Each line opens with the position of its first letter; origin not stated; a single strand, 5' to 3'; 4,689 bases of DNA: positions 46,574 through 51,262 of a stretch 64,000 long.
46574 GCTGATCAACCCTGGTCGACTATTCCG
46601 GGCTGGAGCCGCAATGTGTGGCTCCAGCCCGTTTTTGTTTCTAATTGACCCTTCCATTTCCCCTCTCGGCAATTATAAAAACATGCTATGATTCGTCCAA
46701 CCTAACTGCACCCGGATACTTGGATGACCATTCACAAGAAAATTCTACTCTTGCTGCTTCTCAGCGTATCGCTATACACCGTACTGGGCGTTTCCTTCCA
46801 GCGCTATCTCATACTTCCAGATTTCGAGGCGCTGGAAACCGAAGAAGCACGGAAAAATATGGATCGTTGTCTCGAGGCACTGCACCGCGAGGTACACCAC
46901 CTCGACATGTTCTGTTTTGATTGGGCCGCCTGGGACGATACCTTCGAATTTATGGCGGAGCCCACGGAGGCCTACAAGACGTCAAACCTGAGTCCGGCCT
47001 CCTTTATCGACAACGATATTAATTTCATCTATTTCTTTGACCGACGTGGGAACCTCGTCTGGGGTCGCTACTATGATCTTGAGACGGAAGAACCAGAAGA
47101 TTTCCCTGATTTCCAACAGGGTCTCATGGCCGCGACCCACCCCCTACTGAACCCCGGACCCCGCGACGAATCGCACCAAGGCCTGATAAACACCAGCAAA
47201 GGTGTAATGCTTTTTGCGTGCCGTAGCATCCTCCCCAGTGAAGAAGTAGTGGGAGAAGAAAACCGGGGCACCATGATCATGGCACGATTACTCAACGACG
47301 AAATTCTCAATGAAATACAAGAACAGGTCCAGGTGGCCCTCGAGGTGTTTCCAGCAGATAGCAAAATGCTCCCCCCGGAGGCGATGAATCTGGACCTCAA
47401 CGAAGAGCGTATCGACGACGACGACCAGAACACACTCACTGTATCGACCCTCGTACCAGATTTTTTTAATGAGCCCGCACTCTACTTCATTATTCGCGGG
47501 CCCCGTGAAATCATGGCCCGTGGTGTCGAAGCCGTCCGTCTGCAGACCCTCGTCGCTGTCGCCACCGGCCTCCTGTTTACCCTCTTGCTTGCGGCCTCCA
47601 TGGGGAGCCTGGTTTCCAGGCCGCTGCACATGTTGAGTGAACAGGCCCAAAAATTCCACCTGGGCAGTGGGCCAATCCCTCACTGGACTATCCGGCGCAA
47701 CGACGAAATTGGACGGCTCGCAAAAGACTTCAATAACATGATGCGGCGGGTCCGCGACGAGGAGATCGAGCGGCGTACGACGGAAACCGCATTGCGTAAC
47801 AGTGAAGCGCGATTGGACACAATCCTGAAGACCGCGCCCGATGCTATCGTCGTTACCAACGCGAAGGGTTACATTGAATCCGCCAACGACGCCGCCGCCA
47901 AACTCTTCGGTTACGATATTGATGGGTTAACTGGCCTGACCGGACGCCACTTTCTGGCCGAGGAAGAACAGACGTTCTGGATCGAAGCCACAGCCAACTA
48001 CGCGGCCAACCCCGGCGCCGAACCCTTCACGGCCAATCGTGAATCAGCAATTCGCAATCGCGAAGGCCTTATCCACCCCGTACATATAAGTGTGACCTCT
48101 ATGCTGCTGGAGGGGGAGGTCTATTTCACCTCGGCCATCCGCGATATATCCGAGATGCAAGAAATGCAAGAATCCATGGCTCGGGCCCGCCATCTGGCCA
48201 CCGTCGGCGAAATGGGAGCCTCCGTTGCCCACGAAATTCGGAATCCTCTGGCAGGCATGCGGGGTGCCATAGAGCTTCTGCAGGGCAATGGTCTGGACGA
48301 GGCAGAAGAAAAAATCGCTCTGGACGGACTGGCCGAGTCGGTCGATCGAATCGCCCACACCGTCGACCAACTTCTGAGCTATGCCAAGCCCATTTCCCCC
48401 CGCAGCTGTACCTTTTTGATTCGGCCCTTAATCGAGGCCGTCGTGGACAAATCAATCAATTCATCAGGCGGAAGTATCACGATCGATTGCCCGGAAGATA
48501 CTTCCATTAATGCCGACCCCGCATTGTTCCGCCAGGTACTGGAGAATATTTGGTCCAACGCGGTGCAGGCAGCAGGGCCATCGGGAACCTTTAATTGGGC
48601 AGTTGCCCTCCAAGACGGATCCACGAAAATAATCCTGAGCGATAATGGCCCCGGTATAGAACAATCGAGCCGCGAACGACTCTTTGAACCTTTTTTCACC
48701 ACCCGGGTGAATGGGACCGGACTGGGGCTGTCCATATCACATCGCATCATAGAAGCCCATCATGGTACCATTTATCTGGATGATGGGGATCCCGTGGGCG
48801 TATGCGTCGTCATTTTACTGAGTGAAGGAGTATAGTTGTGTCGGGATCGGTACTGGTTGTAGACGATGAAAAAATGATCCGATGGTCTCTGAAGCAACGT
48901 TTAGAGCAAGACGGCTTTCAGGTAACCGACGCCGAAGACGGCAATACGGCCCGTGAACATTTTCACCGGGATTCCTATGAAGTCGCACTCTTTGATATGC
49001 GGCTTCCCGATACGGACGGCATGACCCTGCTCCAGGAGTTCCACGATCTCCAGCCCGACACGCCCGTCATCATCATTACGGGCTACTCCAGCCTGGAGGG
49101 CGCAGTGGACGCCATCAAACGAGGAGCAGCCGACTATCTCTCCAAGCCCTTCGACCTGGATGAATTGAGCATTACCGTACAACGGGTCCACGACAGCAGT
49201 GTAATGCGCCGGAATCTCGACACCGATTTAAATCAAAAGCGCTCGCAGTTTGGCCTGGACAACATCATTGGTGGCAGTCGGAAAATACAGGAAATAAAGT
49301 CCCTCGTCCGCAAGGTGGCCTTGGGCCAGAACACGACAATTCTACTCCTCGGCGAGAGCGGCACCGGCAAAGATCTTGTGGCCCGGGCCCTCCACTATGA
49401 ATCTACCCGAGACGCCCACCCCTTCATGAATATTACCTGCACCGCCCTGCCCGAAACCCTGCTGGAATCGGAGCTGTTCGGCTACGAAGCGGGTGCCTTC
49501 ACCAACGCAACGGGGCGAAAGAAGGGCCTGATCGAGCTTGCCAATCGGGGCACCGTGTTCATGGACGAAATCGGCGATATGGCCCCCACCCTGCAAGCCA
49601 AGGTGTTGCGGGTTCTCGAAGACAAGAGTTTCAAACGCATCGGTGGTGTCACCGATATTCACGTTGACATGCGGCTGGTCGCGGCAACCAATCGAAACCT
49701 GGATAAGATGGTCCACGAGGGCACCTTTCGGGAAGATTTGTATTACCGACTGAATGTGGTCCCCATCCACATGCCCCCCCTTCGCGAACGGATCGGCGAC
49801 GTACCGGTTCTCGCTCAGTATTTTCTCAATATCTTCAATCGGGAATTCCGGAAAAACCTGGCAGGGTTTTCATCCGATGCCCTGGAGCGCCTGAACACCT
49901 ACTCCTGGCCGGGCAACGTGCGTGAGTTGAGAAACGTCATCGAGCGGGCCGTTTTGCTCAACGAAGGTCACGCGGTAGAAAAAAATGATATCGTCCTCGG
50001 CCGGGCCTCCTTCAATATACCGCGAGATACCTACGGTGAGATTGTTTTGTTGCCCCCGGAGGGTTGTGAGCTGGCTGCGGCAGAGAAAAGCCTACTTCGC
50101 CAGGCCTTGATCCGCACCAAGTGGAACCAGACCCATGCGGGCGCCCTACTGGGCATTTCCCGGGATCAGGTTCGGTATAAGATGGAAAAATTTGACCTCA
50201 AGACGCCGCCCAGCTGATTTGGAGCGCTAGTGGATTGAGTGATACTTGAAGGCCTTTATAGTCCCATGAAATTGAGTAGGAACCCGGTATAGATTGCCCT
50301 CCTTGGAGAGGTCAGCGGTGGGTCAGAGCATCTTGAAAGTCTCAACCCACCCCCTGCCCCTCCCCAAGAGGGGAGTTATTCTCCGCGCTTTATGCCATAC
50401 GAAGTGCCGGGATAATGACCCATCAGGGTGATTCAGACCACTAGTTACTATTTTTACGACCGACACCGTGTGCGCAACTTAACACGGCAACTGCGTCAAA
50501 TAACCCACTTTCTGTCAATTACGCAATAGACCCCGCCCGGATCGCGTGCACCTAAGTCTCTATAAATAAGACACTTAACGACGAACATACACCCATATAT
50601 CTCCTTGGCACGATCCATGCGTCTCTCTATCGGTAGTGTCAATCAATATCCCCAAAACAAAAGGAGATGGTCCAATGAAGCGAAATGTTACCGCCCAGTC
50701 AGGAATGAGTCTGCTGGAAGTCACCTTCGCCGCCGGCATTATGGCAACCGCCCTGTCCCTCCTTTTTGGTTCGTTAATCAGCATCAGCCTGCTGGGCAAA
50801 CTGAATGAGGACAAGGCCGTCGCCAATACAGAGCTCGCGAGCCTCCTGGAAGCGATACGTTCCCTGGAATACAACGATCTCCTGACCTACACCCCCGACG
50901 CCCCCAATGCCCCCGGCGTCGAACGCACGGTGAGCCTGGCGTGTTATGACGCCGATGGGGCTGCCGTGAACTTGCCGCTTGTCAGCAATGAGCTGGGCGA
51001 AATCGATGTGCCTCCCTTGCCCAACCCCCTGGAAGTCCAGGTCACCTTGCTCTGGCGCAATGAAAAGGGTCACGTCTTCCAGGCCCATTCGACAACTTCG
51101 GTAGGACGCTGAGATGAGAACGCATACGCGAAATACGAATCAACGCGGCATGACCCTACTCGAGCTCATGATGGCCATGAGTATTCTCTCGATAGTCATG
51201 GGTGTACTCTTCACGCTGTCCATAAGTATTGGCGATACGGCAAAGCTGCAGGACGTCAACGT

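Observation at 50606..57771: Two tandem paralogous GspI/J/K-like 'tip' cassettes, each with a TM-TPR partner, and no filament machinery nearby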

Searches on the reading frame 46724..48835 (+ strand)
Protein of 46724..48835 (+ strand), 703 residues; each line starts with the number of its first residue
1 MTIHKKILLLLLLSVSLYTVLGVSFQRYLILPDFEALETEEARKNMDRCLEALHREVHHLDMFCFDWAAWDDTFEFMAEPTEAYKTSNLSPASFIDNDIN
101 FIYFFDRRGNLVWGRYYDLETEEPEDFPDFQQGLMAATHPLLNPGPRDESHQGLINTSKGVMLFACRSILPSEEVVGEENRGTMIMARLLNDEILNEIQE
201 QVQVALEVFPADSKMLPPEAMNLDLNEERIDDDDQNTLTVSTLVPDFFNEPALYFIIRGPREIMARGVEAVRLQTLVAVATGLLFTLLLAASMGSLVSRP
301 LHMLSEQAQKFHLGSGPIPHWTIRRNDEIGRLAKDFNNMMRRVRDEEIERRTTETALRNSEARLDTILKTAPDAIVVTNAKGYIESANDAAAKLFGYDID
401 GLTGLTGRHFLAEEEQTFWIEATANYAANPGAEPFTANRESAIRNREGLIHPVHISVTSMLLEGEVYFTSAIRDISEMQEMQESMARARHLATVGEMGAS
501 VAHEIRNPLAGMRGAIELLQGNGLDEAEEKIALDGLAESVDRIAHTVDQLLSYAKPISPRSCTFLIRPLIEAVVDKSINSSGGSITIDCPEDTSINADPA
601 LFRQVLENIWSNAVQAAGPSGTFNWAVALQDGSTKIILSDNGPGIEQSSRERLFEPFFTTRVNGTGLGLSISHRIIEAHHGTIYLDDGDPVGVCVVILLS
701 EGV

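Call 8: search_protein_families(library=pfam, proteins=[window:46724-48835:+], max_evalue=0.001)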
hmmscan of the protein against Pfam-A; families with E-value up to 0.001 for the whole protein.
window:46724-48835:+ (703 aa): 9 families
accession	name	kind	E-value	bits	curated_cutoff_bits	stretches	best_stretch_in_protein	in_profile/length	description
PF05228.19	CHASE4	-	1.5e-32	113.1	26.2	1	52-208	1-139/140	CHASE4 domain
PF02518.31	HATPase_c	-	2.2e-19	70.4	26.4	1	598-699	2-107/111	Histidine kinase-, DNA gyrase B-, and HSP90-like ATPase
PF00512.31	HisKA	-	2.8e-13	50.1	26.9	1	495-556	3-63/66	His Kinase A (phospho-acceptor) domain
PF13426.13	PAS_9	-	2.1e-09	38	27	1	372-477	1-103/103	PAS domain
PF13188.13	PAS_8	-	5.1e-08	33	21.8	1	362-411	1-51/65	PAS domain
PF00989.32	PAS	-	1.8e-07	31.6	22.6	1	363-475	2-113/113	PAS fold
PF24820.1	Diguanyl_cycl_sensor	-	4.9e-07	30.1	28.1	1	372-460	6-96/109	Diguanylate cyclase-like sensor domain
PF00672.30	HAMP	-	2.2e-06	28.3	25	1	296-345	5-53/53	HAMP domain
PF08448.16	PAS_4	-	0.00067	20.3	23.1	0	370-415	3-48/110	PAS fold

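Call 86: search_protein_families(library=ncbifam, proteins=[window:46724-48835:+], max_evalue=0.001)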
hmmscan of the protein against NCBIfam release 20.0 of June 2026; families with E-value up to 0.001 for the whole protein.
window:46724-48835:+ (703 aa): 81 families (the best 25 are shown)
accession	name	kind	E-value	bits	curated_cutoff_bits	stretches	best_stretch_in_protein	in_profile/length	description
NF008468.0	PRK11360.1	equivalog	2.9e-63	214.2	646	1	326-699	246-606/616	two-component system sensor histidine kinase AtoS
NF041777.1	sens_FixL_Rhizob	equivalog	1.7e-39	135.8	850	1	349-689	110-469/485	sensor protein FixL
NF007688.0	PRK10364.1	equivalog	1.2e-38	133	479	1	472-698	218-448/460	two-component system sensor histidine kinase ZraS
NF033092.0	HK_WalK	equivalog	8.8e-35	120.3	725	1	275-699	179-592/594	cell wall metabolism sensor histidine kinase WalK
NF010411.0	PRK13837.1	equivalog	7.8e-34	116.8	647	1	472-685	428-659/828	two-component system VirA-like sensor kinase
NF008312.0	PRK11100.1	equivalog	1.6e-32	113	356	1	476-699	237-472/477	two-component system sensor histidine kinase CreC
NF046044.1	PnpS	equivalog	2.7e-31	108.9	400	1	322-695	22-385/390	two-component system histidine kinase PnpS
TIGR02966.1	phoR_proteo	equivalog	3.3e-30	105.2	334.2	1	359-684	3-318/333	phosphate regulon sensor histidine kinase PhoR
NF053867.1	SprKinKinDBac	equivalog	4e-28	98.1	775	1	457-699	248-495/500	sporulation kinase KinD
NF052574.1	HisKinEspCMyxo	equivalog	2.2e-27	95.6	1200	1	384-699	310-635/785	serine histidine kinase EspC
NF047497.1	HK_LIC_12097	equivalog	6e-26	91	500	1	464-684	120-350/367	LIC_12097 family sensor histidine kinase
NF012163.2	BaeS_SmeS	equivalog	1.1e-25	90.5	500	2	497-698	243-455/457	sensor histidine kinase efflux regulator BaeS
NF047874.1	MASE3_PAS_HK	subfamily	1.3e-25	90.3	560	2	331-526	234-430/655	MASE3 domain-containing sensor histidine kinase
NF008025.0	PRK10755.1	equivalog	7.2e-25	87.4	314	1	497-700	146-355/362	two-component system sensor histidine kinase PmrB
NF008293.1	PRK11073.1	equivalog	6.1e-24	84.9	240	1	363-684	8-331/349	nitrogen regulation protein NR(II)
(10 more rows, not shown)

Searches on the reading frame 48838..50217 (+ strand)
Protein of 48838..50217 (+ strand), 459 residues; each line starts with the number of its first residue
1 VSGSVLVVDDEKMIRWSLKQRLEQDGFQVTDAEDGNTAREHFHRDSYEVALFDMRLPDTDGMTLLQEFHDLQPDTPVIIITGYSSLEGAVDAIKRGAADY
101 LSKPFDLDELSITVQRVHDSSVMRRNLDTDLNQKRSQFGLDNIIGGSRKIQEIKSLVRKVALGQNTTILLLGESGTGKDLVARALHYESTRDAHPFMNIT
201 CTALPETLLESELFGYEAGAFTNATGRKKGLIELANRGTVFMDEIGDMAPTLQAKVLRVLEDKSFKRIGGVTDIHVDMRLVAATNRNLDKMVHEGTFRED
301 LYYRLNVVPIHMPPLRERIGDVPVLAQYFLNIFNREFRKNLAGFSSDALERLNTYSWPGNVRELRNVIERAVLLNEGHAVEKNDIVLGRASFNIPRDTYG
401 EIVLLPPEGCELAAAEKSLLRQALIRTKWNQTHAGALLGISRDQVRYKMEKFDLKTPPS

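Call 8: search_protein_families(library=pfam, proteins=[window:48838-50217:+], max_evalue=0.001)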
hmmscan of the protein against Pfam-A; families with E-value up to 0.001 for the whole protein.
window:48838-50217:+ (459 aa): 10 families
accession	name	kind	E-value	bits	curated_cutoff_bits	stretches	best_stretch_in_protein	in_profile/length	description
PF00158.32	Sigma54_activat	-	2.3e-65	219.8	20.2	1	143-311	1-168/168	Sigma-54 interaction domain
PF00072.30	Response_reg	-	8.4e-29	100.4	30.2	1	5-113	1-109/111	Response regulator receiver domain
PF25601.1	AAA_lid_14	-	2.5e-23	82.1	27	1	316-385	1-70/87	AAA+ ATPase lid domain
PF14532.12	Sigma54_activ_2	-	2.1e-21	77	25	1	144-315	1-138/138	Sigma-54 interaction domain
PF02954.25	HTH_8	-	2.7e-11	43.4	22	1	412-452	2-42/42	Bacterial regulatory protein, Fis family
PF07728.20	AAA_5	-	1.3e-05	25.6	22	1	168-287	2-124/139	AAA domain (dynein-related subfamily)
PF01078.27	Mg_chelatase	-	5.5e-05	23.1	20.3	0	227-285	97-157/207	Magnesium chelatase, subunit ChlI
PF07724.20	AAA_2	-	8.1e-05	23.2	27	1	166-274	4-112/166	AAA domain (Cdc48 subfamily)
PF00004.35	AAA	-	8.6e-05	23.4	21.2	1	168-290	1-113/131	ATPase family associated with various cellular activities (AAA)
PF13191.12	AAA_16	-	0.00012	23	32.6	1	147-220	6-85/167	AAA ATPase domain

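Call 86: search_protein_families(library=ncbifam, proteins=[window:48838-50217:+], max_evalue=0.001)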
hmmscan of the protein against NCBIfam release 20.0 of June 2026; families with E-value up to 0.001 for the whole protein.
window:48838-50217:+ (459 aa): 122 families (the best 25 are shown)
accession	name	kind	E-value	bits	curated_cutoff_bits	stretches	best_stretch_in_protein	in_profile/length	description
NF008469.0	PRK11361.1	equivalog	6.2e-136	453.8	714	1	4-454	6-456/461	acetoacetate metabolism transcriptional regulator AtoC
TIGR02915.1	PEP_resp_reg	equivalog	8.8e-124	413.7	502.6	1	5-455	1-445/445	PEP-CTERM-box response regulator transcription factor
TIGR01818.1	ntrC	equivalog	2.2e-121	405.9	558.6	1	5-385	1-377/463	nitrogen regulation protein NR(I)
NF007689.0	PRK10365.1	equivalog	4.7e-108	361.8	760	1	5-449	8-439/441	sigma-54-dependent response regulator transcription factor ZraR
NF051870.1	NAssimRespRegNtrX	equivalog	6.6e-106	354.9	600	1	4-382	3-375/452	nitrogen assimilation response regulator NtrX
TIGR01817.1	nifA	equivalog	1.5e-104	350.7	528.85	1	129-455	184-530/534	nif-specific transcriptional activator NifA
NF008176.1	PRK10923.1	equivalog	5.5e-101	338.5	620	1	3-383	4-379/469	nitrogen regulation protein NR(I)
NF041552.1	TF_PrdR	equivalog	7.2e-100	335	795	1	125-453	252-577/577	sigma-54 dependent transcriptional regulator PrdR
NF041946.1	LuxO_transreg_Vib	equivalog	7.6e-100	334.9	800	1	17-382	11-373/463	quorum-sensing sigma-54 dependent transcriptional regulator LuxO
NF011695.0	PRK15115.1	equivalog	4.7e-98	328.8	763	1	4-449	8-433/445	two-component system response regulator GlrR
NF049963.1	RespRegFlgRCampy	domain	1.1e-90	304.6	750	1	5-453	3-428/429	fla regulon two-component system response regulator FlgR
NF038308.1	RNA_repair_RtcR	equivalog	2.2e-88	297.4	650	1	128-386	167-433/530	RNA repair transcriptional activator RtcR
NF050807.1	TransRegFlbDCaul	equivalog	1.8e-87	294.1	750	1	24-453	22-439/454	sigma-54-dependent transcriptional regulator FlbD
NF003451.0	PRK05022.1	equivalog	1.7e-85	287.7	476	1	123-395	174-442/512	nitric oxide reductase transcriptional regulator NorR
TIGR02974.1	phageshock_pspF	equivalog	1e-84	284.6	443.55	1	144-386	2-244/336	phage shock protein operon transcriptional activator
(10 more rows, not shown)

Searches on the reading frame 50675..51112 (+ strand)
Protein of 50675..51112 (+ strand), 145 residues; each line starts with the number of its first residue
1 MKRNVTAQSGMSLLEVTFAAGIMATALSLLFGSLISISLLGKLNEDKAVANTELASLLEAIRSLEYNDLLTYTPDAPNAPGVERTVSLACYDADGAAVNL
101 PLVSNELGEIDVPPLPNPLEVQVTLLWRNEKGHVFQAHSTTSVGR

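Call 3: search_protein_families(library=pfam, proteins=[window:50675-51112:+], max_evalue=1)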
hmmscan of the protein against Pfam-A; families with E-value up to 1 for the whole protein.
window:50675-51112:+ (145 aa): 0 families

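Call 4: search_protein_families(library=ncbifam, proteins=[window:50675-51112:+], max_evalue=1)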
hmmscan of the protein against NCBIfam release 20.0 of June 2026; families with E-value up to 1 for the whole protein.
window:50675-51112:+ (145 aa): 2 families
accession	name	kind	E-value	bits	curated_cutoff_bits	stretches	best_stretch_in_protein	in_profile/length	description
NF047828.1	T3SSXpsI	equivalog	7.5e-05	22.8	150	1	8-60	1-53/132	type II secretion system protein XpsI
NF006453.0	PRK08808.1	equivalog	0.092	11.8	295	1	7-52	5-50/211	type II secretion system protein J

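Call 53: search_solved_structures(query=A2, max_evalue=10)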
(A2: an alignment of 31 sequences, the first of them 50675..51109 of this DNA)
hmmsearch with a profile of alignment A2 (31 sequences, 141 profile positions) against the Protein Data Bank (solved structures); distinct sequences matched with E-value up to 10: 12.
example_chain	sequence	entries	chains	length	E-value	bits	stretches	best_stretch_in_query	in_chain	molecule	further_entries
9laa_A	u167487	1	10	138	0.0019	21.4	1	2-24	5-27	Type IV pilin protein PilA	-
9egp_A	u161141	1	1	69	0.0051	20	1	3-25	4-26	Geopilin domain 1 protein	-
7tgg_A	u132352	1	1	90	0.014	18.6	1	3-25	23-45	Geopilin domain 1 protein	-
9lab_B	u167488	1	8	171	0.15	15.3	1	5-25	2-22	MSHA major pilin subunit MshA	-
8uhf_A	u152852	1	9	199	0.42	13.8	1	10-35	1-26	Toxin co-regulated pilin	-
8tj2_C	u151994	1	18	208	0.84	12.8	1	10-47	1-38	Type IV major pilin protein PilA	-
9zfq_A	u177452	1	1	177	1.6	11.9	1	37-105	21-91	3C-like protease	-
9zfn_A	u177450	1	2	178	1.6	11.9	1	37-105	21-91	3C-like protease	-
9me4_G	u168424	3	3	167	2.7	11.2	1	75-118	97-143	Protein FimG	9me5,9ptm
3lez_A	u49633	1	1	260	2.7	11.2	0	40-74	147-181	Beta-lactamase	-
6e14_G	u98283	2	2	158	3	11.1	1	75-118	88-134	Protein FimG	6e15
6xxd_A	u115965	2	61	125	5.9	10.1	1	10-40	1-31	PilA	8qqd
